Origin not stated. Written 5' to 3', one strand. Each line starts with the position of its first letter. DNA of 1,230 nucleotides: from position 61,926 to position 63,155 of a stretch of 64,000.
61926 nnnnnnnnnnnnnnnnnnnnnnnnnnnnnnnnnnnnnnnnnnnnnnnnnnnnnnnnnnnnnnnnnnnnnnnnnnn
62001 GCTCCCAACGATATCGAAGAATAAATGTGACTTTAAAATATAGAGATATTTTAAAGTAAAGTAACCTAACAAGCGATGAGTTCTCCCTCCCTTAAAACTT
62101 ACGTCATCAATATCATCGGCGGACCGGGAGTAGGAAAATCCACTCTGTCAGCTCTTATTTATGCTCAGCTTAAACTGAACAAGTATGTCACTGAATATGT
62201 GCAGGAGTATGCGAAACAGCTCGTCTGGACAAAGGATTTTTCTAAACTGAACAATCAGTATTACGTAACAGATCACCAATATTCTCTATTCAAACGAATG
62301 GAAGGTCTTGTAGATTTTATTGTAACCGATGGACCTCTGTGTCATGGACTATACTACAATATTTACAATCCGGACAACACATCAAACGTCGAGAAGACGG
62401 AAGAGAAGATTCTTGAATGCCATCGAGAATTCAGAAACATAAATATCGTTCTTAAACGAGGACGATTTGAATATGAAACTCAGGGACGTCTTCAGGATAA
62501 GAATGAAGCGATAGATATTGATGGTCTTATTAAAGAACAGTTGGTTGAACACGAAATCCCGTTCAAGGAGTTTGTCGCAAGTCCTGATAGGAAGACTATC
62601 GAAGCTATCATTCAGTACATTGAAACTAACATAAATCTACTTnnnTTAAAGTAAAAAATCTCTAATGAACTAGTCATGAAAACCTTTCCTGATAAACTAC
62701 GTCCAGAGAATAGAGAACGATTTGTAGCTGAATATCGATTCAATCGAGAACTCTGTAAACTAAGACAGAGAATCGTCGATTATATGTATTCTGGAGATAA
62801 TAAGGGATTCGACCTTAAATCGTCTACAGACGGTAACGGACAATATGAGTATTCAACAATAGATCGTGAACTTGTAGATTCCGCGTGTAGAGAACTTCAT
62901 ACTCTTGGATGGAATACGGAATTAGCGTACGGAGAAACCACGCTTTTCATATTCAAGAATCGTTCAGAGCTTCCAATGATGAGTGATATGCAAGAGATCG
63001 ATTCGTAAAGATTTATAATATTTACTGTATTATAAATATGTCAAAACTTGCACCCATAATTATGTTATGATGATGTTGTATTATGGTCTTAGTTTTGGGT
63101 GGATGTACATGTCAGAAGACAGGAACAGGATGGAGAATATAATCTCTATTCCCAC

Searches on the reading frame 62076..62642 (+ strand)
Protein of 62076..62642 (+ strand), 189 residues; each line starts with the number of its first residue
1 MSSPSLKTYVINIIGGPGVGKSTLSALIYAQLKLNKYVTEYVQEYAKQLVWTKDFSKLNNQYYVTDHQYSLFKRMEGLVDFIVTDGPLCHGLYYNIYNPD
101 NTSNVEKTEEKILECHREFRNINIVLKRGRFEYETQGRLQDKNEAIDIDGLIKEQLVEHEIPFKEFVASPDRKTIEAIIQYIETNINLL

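Call 7: search_protein_families(library=pfam, proteins=[window:62076-62642:+], max_evalue=0.001)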
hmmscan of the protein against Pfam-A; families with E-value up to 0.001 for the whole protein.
window:62076-62642:+ (189 aa): 1 family
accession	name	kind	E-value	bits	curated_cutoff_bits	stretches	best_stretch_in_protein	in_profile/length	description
PF13521.12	AAA_28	-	2e-10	41.6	27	1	11-165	2-155/164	AAA domain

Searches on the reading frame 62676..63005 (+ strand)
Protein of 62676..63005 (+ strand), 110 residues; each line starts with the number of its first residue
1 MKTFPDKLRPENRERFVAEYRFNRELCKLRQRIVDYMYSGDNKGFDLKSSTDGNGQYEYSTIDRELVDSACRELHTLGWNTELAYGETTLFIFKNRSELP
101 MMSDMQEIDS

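Call 7: search_protein_families(library=pfam, proteins=[window:62676-63005:+], max_evalue=0.001)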
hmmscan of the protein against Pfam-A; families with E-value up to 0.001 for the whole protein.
window:62676-63005:+ (110 aa): 0 families

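Call 53: search_protein_families(library=pfam, proteins=[window:62676-63005:+], max_evalue=0.01)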
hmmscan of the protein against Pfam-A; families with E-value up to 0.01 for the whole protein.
window:62676-63005:+ (110 aa): 0 families
